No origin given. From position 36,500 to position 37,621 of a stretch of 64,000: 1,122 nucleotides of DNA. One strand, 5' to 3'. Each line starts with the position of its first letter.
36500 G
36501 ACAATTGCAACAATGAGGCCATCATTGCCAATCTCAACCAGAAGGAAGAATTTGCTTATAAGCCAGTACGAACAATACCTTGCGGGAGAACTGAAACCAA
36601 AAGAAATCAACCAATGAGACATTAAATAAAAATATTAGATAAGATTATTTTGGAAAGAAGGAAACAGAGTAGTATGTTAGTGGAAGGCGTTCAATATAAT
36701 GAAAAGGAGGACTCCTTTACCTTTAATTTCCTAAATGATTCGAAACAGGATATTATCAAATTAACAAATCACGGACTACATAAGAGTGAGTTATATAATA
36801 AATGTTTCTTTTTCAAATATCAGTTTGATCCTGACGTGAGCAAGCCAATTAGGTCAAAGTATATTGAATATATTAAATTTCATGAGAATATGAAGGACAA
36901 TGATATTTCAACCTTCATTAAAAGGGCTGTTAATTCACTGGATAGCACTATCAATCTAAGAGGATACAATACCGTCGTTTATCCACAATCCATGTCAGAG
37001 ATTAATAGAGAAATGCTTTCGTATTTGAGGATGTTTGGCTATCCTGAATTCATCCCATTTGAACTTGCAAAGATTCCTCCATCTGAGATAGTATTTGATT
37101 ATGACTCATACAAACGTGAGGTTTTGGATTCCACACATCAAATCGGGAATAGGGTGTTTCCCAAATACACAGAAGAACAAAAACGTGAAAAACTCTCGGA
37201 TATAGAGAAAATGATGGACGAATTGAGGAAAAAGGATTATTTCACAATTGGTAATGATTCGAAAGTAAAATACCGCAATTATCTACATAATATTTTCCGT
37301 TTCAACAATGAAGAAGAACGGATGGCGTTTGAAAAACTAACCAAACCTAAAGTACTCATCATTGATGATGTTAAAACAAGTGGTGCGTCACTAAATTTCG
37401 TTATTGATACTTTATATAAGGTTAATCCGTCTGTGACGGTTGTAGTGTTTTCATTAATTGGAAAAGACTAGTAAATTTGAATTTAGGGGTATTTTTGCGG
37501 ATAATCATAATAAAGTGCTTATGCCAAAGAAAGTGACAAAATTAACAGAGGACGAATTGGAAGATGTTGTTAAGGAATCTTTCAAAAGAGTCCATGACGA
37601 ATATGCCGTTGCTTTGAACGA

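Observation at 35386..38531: Strongly AT-rich five-gene island with a ComF-like PRTase and a DUF4160-like protein, inserted between rfbB and a BASS transporter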

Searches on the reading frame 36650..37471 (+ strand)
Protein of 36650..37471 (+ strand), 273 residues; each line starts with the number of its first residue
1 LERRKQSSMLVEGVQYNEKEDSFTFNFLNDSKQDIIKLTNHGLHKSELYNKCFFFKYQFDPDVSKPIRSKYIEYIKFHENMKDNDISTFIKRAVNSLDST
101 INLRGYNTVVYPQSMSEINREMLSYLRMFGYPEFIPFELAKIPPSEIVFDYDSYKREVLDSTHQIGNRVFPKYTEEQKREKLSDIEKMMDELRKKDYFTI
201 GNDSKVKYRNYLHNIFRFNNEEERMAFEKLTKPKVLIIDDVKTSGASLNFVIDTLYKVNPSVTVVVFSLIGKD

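Call 3: search_protein_families(library=pfam, proteins=[window:36650-37471:+], max_evalue=0.1)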
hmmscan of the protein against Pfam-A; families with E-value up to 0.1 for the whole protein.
window:36650-37471:+ (273 aa): 1 family
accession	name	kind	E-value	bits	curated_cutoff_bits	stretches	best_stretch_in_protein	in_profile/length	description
PF00156.33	Pribosyltran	-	0.00047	19.9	26.3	1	225-266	80-122/158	Phosphoribosyl transferase domain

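Call 4: search_protein_families(library=padloc, proteins=[window:36650-37471:+], max_evalue=0.1)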
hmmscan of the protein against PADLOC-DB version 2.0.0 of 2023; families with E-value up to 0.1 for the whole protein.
window:36650-37471:+ (273 aa): 1 family
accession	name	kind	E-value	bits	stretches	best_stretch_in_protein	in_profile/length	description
PDLC03962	ShosT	-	1.2e-05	23.3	1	215-272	169-210/237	-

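Call 5: search_protein_families(library=phrogs, proteins=[window:36650-37471:+], max_evalue=0.1)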
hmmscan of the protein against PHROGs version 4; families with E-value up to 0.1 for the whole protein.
window:36650-37471:+ (273 aa): 1 family
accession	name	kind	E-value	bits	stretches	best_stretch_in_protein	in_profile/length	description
phrog_50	-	DNA, RNA and nucleotide metabolism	0.0053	16.9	1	212-258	412-459/570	DnaC-like helicase loader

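Call 6: search_protein_families(library=ncbifam, proteins=[window:36650-37471:+], max_evalue=0.1)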
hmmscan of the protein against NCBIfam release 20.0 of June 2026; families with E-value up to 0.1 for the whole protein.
window:36650-37471:+ (273 aa): 6 families
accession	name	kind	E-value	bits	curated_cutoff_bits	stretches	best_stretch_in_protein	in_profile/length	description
TIGR00201.1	comF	subfamily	4e-05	23.6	233.55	1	207-270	133-189/190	ComF family protein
NF002620.0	PRK02277.1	subfamily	0.0014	18.4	115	1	226-268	135-179/201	orotate phosphoribosyltransferase-like protein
TIGR01203.1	HGPRTase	equivalog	0.011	15.5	150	1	233-272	86-124/167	hypoxanthine phosphoribosyltransferase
NF005592.0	PRK07322.1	subfamily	0.04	13.3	143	1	226-265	114-153/180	adenine phosphoribosyltransferase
NF002635.0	PRK02304.1-4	subfamily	0.044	13.3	146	1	233-267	116-150/188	adenine phosphoribosyltransferase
NF040646.1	HPT_Archaea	equivalog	0.045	13.3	200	1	233-267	115-149/184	hypoxanthine/guanine phosphoribosyltransferase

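Call 12: find_encoding_contigs(protein=window:36650-37471:+, flank=10000, max_places=10)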
Protein window:36650-37471:+ (273 aa): no gene with exactly this product is on record in the collection.

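Call 13: find_homologous_proteins(query=window:36650-37468:+, max_evalue=0.001)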
Query window:36650-37468:+ (273 aa): 35 proteins with E <= 0.001 among 456 candidates.
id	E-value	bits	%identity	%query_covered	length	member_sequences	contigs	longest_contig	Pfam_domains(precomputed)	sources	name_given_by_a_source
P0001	1.1e-123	430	73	100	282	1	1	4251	-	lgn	-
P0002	7.1e-120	417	100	71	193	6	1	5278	-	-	-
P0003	2.9e-113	395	64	99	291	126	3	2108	-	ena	-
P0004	4.5e-111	388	62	98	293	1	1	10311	-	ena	-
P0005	2.3e-109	383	61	98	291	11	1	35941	-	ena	-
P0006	1.2e-108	380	61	98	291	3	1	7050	-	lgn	-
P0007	2.6e-108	379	63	96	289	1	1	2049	-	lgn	-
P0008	9.2e-107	374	59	97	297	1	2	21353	PF00156.34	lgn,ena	-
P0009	1.1e-106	374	59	97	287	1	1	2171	-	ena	-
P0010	1.9e-106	373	58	98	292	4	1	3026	-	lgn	-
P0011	1.1e-104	367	60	97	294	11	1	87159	-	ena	-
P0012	1.7e-74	268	60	71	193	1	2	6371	PF00156.34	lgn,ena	-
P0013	6.8e-74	266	65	57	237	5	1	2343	-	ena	-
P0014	3.2e-71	258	64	51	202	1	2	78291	-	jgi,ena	-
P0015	1.2e-59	220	45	98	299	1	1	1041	-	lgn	-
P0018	4.4e-55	205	51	51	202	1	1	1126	PF00156.34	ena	-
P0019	8.2e-53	197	39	96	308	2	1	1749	PF00156.34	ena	-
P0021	1.8e-52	196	39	96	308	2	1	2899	PF00156.34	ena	-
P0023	5.1e-52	195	39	96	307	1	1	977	PF00156.34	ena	-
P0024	9.8e-52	194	40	95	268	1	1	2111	PF00156.34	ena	-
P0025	1.1e-51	194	39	95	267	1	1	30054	-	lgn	-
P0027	3.5e-50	189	39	95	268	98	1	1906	PF00156.34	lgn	-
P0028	4.9e-50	188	39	95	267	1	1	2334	PF00156.34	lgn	-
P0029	5.9e-50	188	39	95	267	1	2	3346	PF00156.34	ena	-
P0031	9.2e-49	184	38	95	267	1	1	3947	PF00156.34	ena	-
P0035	7.8e-11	60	27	98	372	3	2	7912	PF10686.15,PF00156.34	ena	-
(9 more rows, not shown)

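Call 14: find_encoding_contigs(protein=P0011, flank=8000, max_places=3)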
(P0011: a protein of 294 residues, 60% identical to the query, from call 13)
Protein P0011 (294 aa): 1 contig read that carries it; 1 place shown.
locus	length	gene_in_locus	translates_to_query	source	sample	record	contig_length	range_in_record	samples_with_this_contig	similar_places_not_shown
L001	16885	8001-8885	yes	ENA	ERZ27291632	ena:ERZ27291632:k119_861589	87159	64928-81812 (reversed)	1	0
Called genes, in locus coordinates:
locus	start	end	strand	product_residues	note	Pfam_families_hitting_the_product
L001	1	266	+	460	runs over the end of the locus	-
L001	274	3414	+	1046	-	-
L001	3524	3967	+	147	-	-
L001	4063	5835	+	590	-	-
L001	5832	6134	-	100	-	-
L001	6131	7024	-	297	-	PF04055:Radical_SAM (weak)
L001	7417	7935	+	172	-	-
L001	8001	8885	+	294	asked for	-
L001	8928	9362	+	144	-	-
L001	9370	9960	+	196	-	PF00857:Isochorismatase (weak)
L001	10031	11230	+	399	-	PF17767:NAPRTase_N, PF04095:NAPRTase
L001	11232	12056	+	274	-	PF02540:NAD_synthase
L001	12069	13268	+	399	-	PF01467:CTP_transf_like, PF00293:NUDIX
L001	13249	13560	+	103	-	-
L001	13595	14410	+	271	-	PF00149:Metallophos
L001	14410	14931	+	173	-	-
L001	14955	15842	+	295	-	PF21825:Sequestin (weak)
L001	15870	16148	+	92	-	-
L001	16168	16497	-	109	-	-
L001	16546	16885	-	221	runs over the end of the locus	-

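Call 15: find_encoding_contigs(protein=P0005, flank=8000, max_places=3)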
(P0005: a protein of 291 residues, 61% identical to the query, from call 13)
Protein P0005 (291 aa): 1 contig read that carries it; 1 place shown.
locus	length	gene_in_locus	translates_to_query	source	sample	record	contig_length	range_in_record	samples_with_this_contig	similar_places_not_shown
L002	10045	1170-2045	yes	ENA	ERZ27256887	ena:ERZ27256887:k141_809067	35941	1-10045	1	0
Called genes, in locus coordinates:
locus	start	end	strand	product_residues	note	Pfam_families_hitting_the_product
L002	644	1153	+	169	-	-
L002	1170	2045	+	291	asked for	-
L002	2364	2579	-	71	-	-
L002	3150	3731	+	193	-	PF05708:Peptidase_C92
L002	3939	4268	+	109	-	-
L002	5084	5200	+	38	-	-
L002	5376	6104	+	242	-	PF05013:FGase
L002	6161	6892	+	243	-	-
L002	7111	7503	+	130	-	-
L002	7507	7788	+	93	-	-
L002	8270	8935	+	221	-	-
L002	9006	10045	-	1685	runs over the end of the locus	PF01095:Pectinesterase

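Call 16: find_encoding_contigs(protein=P0025, flank=8000, max_places=3)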
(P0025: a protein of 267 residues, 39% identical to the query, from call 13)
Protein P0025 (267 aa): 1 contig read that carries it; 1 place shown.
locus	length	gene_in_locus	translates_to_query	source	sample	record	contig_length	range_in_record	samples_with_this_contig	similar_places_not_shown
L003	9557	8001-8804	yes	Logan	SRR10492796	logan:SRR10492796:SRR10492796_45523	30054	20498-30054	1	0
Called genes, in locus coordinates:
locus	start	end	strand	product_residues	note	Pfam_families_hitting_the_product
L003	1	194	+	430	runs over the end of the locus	PF13173:AAA_14, PF13635:DUF4143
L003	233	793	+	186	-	PF28474:DUF8412, PF13376:OmdA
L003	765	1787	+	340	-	-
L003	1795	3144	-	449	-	PF13173:AAA_14, PF13635:DUF4143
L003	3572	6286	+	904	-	-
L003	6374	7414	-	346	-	PF02554:CstA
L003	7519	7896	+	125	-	-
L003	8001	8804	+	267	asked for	-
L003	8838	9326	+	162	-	PF01066:CDP-OH_P_transf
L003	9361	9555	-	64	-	?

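Call 18: find_related_loci(query=window:36650-37468:+, collection=viral_contigs, flank=8000)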
Query window:36650-37468:+ (273 aa) in viral_contigs; peptide patterns used: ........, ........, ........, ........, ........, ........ (x = any residue, [..] = any of these).
16 stretches matched a pattern, but none encodes a relative of the query by tblastn (E <= 1e-3).

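Call 24: search_solved_structures(query=A1, max_evalue=1, show_alignments=2)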
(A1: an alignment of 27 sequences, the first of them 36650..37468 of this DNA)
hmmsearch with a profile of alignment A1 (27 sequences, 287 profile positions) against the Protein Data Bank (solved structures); distinct sequences matched with E-value up to 1: 56.
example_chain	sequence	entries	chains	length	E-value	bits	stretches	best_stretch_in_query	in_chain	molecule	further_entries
3mjd_A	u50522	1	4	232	0.00048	22.6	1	240-281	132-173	Orotate phosphoribosyltransferase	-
4wml_A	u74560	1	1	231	0.00054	22.5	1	240-269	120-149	Orotate phosphoribosyltransferase 1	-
4wn3_A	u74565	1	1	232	0.00054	22.5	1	240-269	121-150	Orotate phosphoribosyltransferase 1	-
2pry_A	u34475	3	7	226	0.00061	22.3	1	240-269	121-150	Orotate phosphoribosyltransferase 1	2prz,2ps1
1vdm_A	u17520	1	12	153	0.0041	19.6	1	241-273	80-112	purine phosphoribosyltransferase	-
8fwy_A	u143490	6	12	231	0.0053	19.2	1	236-281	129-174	Hypoxanthine-guanine phosphoribosyltransferase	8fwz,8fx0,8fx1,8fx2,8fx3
4z1o_A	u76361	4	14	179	0.008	18.6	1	238-273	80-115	Phosphoribosyltransferase | Purine phosphoribosyltransferase (GpT-2)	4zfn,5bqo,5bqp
1p4a_A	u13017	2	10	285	0.0083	18.6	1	244-274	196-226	Pur operon repressor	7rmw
1o57_A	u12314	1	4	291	0.0084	18.6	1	244-274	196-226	PUR OPERON REPRESSOR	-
7san_A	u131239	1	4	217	0.0085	18.5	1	240-284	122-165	Hypoxanthine-guanine phosphoribosyltransferase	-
5brn_A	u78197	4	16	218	0.0086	18.5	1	240-284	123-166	Hypoxanthine-guanine phosphoribosyltransferase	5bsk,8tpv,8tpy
6bnj_A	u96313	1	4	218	0.0092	18.4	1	240-284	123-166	Hypoxanthine-guanine phosphoribosyltransferase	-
1d6n_A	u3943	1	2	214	0.0094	18.4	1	240-284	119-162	PROTEIN (HYPOXANTHINE-GUANINE PHOSPHORIBOSYLTRANSFERASE)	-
5w8v_A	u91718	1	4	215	0.0094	18.4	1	240-284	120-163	Hypoxanthine-guanine phosphoribosyltransferase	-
4kn6_A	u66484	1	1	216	0.0095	18.4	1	240-284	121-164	Hypoxanthine-guanine phosphoribosyltransferase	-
7p0h_A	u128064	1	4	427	0.75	12.1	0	246-275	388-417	Helicobacter pylori ComF fused to an artificial alphaREP crystallization helper (named B2)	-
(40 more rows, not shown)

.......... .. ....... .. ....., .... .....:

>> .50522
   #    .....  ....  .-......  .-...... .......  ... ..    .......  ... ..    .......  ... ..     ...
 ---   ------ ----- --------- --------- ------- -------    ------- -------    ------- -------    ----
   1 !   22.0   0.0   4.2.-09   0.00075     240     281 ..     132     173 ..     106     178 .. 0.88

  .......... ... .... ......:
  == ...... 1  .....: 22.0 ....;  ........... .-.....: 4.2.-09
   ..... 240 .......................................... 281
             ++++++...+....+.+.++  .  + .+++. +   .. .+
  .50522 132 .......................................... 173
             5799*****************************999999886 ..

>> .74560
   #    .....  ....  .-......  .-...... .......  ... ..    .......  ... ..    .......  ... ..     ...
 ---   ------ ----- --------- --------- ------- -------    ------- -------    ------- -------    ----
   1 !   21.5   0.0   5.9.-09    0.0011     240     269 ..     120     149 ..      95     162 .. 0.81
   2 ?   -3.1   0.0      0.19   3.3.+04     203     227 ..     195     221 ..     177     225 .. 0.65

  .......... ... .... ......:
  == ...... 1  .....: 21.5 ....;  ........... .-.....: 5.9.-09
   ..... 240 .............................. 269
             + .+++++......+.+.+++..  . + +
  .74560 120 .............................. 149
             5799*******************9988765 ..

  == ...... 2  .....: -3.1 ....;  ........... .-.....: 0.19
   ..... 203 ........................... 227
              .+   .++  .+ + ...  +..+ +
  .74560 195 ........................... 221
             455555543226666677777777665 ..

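Call 25: search_dna_similar(query=window:36650-37468:+, collection=phages, mode=protein, max_evalue=0.001)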
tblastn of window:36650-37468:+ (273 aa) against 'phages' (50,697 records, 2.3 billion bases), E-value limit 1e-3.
Records with a match: 2; places in all: 2; records where one place covers at least 80% of the query: 2.
Best place of each record, by identity: <60% 2.
By first word of the organism name: Sphingomonas 2.
By host as written in the record: Sphingomonas paucimobilis, Felix d'Herelle Reference Center for Phages host ... 2.
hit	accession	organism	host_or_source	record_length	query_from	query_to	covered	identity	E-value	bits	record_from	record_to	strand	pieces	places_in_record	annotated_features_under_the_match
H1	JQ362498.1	Sphingomonas phage PAU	Sphingomonas paucimobilis, Felix ...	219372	5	272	98%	40.1%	2e-46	171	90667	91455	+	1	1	114: gp114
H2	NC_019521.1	Sphingomonas phage PAU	Sphingomonas paucimobilis, Felix ...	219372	5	272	98%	40.1%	2e-46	171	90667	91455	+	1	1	114: gp114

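Call 26: get_annotated_region(hit=H2, flank=8000)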
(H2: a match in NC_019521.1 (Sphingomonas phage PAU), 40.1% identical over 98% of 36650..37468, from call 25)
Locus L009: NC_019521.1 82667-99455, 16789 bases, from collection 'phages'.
description: Sphingomonas phage PAU, complete genome.
organism: Sphingomonas phage PAU (NCBI taxid 1150991)
taxonomy: Viruses; Duplodnaviria; Heunggongvirae; Uroviricota; Caudoviricetes
host: Sphingomonas paucimobilis, Felix d'Herelle Reference Center for Phages host #1398; source: silkworms; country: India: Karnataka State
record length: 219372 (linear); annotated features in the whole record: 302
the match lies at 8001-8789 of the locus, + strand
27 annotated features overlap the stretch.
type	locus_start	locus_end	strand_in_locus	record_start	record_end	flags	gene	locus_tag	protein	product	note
CDS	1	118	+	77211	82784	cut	103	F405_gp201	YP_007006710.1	gp103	-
CDS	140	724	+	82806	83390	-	104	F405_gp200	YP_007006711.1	gp104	-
CDS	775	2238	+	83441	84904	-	105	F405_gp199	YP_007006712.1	DNA polymerase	-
CDS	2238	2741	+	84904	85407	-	106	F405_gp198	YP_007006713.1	dUTPase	-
CDS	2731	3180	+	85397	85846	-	107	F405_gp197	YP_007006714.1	gp107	-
CDS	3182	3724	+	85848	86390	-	108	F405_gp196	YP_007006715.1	gp108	-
CDS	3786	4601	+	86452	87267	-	109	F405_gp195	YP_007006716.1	gp109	-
CDS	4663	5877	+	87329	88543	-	110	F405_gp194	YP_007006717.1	gp110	DNA polymerase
CDS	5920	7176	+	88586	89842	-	111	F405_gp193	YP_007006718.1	gp111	-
CDS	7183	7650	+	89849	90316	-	112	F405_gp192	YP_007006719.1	gp112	-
CDS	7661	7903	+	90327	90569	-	113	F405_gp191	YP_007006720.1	gp113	-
CDS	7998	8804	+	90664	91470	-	114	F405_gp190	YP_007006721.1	gp114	-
CDS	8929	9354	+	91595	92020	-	115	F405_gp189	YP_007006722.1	gp115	-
CDS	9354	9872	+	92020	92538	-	116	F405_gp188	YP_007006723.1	gp116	-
CDS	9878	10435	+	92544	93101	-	117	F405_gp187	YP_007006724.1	gp117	-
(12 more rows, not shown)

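Call 37: predict_structure(alignment_id=A1)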
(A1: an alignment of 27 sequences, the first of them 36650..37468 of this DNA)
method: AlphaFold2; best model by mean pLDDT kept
length: 273 residues; sequences in the alignment: 27
mean_pLDDT: 80.3   pTM: 0.67
mean pLDDT of the five models: 80.3, 80.2, 76.8, 70.0, 69.1
residues with pLDDT >= 90: 82; 70-90: 135; 50-70: 44; < 50: 12
segments of 3 or more residues with pLDDT < 50: 1-11
pLDDT, mean of each block of 10 residues (from residue 1): 33 77 73 73 88 92 81 73 79 94 92 77 89 81 71 92 89 92 91 71 79 67 78 89 73 84 92 71
secondary structure, 60 per line:
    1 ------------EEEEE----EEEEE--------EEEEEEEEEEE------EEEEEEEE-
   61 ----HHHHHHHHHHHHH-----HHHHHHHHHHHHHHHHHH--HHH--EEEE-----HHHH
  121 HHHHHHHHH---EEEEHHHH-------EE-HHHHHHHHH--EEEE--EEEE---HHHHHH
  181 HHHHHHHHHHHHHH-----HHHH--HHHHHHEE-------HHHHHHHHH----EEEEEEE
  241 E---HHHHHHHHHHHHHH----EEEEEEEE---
elements in order: E13-17 E22-26 E35-45 E52-59 H65-77 H83-100 E108-111 H117-129 E133-136 H137-140 H151-159 E162-165 E168-171 H175-194 H200-203 H206-211 H221-229 E234-241 H245-258 E263-270

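Call 43: fold_search(model_id=the predicted structure, library=pdb)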
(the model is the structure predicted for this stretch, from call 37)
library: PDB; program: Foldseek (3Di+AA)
matches with E <= 10: 917; with E <= 0.001: 0
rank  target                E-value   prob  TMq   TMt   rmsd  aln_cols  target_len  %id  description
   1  7p0h_A                5.3e-03  0.94  0.30  0.22  13.7       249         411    9  Crystal structure of Helicobacter pylori ComF fused to an artificial alphaREP crystallization helper(named B2) (released 2022-04-06)
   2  3dmp_A                1.2e-02  0.54  0.24  0.29  18.4       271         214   11  2.6 A crystal structure of uracil phosphoribosyltransferase from Burkholderia pseudomallei (released 2008-07-15)
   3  8zvd                  1.5e-02  0.95  0.34  0.24  13.7       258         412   10  ShosT with phosphate (released 2025-04-09)
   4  8zvb                  2.0e-02  0.96  0.34  0.25  12.9       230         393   10  The ShosTA toxin-antitoxin system provides phage defence (released 2025-04-09)
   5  8zpk_B                2.0e-02  0.28  0.20  0.17  19.6       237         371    9  Cryo-EM structure of origin recognition complex (Orc6 with residues 1 to 270 deleted) with ARS1 DNA bound (released 2025-04-16)
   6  5xtk_A                2.2e-02  0.87  0.25  0.41  13.5       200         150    8  Crystal structure of Xanthine-guanine phosphoribosyltransferase from Yersinia pestis (released 2018-06-20)
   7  6fsp_C                2.3e-02  0.90  0.28  0.41  12.5       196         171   13  Crystal structure of APRT from Thermus thermophilus (released 2019-03-20)
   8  7kl7_A                2.8e-02  0.98  0.30  0.51  11.5       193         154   11  Helicobacter pylori Xanthine-Guanine-Hypoxanthine Phosphoribosyltransferase (released 2021-05-05)
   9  1vdm_F                2.8e-02  0.77  0.25  0.41  13.5       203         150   11  Crystal structure of purine phosphoribosyltransferase from Pyrococcus horikoshii Ot3 (released 2005-05-24)
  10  1a95_A                2.9e-02  0.72  0.24  0.40  16.3       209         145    7  XPRTASE FROM E. COLI COMPLEXED WITH MG:CPRPP AND GUANINE (released 1998-11-11)
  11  5esw_A                3.3e-02  0.89  0.29  0.41  15.3       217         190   12  Crystal structure of Apo hypoxanthine-guanine phosphoribosyltransferase from Legionella pneumophila (released 2016-03-30)
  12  1a97_A                3.5e-02  0.72  0.23  0.39  16.2       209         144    6  XPRTASE FROM E. COLI COMPLEXED WITH GMP (released 1998-11-11)
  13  1a97_B                3.7e-02  0.75  0.25  0.41  13.5       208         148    7  XPRTASE FROM E. COLI COMPLEXED WITH GMP (released 1998-11-11)
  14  8zvc                  4.2e-02  0.82  0.34  0.23  16.2       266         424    9  ShosT with PRPP-Mg (released 2025-04-09)
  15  6kp5_A                4.5e-02  0.66  0.24  0.41  13.6       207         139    7  crystal structure of Xanthine-guanine phosphoribosyltransferase (XGPRT) from Yersinia pestis in P21212 space group wit (released 2019-09-25)
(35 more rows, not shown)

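Call 44: fold_search(model_id=the predicted structure, library=viral)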
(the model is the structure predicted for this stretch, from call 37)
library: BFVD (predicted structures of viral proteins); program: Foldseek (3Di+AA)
matches with E <= 10: 829; with E <= 0.001: 1
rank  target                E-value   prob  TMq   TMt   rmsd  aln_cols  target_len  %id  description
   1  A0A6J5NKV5            2.2e-07  1.00  0.44  0.38  13.8       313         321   10  Uncharacterized protein [uncultured Caudovirales phage]
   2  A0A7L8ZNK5            1.6e-03  0.99  0.30  0.45  13.2       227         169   14  Uncharacterized protein [Erwinia phage pEa_SNUABM_47]
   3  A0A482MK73            1.2e-02  0.75  0.24  0.16  15.2       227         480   11  ATP-dependent DNA helicase [Nodularia phage vB_NspS-kac68v162]
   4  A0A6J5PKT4            1.2e-02  0.38  0.20  0.23  22.3       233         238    9  DnaC DNA replication protein [uncultured Caudovirales phage]
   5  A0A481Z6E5            1.7e-02  0.66  0.24  0.11  16.4       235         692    8  DEAD/SNF2-like helicase [Pithovirus LCPAC302]
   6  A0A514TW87            2.1e-02  0.28  0.14  0.17  16.7       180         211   12  Uncharacterized protein [Aeromonas phage D6]
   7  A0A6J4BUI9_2          3.5e-02  0.07  0.13  0.04  29.0       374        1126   11  (no name in the UniProt tables at hand)
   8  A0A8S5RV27            4.7e-02  0.44  0.19  0.10  11.5       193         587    9  ATP dependent DNA helicase [Siphoviridae sp. ctHip2]
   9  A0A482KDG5            5.4e-02  0.41  0.20  0.26  13.1       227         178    8  RdRp (Fragment) [Botrytis virus F]
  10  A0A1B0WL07            6.4e-02  0.44  0.25  0.36  13.8       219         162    9  Uncharacterized protein [Flavobacterium phage Fpv3]
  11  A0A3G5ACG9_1          6.4e-02  0.25  0.20  0.09  12.2       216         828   12  SNF2-like helicase [Hyperionvirus sp.]
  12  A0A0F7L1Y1            6.8e-02  0.15  0.15  0.22  12.7       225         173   10  DNA replication protein DnaC [uncultured marine virus]
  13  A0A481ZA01            7.7e-02  0.41  0.23  0.14  12.2       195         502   13  DEAD/SNF2-like helicase [Pithovirus LCPAC304]
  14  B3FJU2                7.7e-02  0.08  0.15  0.14  20.4       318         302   11  Radical SAM core domain-containing protein [Pseudomonas phage 201phi2-1]
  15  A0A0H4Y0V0            8.2e-02  0.23  0.19  0.13  22.0       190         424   10  Hypothetical low complexity protein [Salmon gill poxvirus]
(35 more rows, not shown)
